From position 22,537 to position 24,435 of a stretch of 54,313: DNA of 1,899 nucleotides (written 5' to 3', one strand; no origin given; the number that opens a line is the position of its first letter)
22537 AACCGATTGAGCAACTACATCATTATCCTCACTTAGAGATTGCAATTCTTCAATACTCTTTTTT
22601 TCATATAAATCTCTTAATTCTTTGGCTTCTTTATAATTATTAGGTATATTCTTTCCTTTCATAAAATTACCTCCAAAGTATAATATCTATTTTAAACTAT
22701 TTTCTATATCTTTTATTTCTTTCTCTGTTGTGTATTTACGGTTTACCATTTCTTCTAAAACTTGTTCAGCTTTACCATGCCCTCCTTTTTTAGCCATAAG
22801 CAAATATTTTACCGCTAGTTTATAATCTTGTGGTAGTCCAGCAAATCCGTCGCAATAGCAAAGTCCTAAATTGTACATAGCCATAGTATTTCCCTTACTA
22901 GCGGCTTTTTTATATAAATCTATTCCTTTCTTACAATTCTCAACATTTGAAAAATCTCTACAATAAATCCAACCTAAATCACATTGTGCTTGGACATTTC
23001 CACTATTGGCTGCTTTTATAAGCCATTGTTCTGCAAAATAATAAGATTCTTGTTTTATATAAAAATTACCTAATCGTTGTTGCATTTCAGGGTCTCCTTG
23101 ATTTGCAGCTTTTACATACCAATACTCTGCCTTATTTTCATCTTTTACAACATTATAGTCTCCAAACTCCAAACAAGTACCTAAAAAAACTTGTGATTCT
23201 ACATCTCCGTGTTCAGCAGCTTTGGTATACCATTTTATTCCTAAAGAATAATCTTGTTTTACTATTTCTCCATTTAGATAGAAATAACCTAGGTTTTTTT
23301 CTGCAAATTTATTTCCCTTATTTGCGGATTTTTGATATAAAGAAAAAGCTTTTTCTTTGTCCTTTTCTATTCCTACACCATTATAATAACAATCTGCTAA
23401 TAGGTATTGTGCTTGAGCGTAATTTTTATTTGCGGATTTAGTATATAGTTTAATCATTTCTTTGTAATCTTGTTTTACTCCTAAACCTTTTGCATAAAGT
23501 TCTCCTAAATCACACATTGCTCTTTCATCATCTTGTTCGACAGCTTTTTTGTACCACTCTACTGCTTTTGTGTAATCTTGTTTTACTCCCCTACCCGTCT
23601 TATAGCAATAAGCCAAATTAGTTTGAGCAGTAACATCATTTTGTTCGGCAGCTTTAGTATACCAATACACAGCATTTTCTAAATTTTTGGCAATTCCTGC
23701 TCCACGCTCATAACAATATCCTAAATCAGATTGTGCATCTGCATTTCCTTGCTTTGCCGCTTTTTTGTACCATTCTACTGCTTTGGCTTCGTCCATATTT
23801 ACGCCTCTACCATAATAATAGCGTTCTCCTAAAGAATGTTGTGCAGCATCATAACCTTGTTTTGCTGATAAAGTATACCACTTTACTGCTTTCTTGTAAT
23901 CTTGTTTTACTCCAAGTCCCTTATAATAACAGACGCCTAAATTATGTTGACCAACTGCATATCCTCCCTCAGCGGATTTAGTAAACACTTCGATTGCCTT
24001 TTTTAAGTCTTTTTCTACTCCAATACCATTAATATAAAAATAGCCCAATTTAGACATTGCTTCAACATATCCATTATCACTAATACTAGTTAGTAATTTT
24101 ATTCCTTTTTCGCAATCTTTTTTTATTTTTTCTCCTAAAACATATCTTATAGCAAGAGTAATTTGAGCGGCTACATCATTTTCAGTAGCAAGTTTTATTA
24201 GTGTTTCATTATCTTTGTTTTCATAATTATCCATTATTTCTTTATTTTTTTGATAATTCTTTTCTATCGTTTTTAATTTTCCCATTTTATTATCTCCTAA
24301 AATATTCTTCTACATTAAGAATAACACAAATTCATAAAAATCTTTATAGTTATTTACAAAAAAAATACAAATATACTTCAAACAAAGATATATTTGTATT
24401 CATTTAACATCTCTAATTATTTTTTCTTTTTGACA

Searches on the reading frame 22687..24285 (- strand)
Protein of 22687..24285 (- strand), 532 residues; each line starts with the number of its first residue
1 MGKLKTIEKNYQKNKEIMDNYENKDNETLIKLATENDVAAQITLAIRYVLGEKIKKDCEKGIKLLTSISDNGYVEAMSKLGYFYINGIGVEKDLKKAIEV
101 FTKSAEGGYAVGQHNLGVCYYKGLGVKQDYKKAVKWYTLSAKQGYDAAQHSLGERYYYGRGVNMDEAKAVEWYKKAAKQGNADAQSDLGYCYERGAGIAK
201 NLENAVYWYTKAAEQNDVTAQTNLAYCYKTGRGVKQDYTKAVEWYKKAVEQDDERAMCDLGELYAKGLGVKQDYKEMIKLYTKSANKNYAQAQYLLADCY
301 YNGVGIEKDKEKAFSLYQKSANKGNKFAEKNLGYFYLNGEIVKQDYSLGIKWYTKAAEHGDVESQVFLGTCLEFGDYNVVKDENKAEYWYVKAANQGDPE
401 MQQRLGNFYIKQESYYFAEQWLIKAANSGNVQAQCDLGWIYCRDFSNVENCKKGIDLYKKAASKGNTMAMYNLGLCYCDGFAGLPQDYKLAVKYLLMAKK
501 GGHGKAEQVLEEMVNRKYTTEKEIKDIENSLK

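Call 67: search_protein_families(library=ncbifam, proteins=[window:22687-24285:-], max_evalue=0.00001)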
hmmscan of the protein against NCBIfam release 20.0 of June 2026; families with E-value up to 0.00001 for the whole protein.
window:22687-24285:- (532 aa): 4 families
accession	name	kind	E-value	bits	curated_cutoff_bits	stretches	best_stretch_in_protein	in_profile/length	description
NF033786.1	phenyl_MerG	equivalog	1.9e-43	149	350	4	303-412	42-158/217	phenylmercury resistance protein MerG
NF047621.1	FlgprotMotXVib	equivalog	3.3e-32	111.7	330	3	288-385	70-166/211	flagellar protein MotX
NF038194.1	AlgK_TPR_lipo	equivalog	3.1e-22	78.8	700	1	116-225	304-411/448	alginate biosynthesis TPR repeat lipoprotein AlgK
NF045484.1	TransRegExoR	equivalog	1.3e-12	47.6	450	0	276-407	61-205/267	exopolysaccharide production regulator ExoR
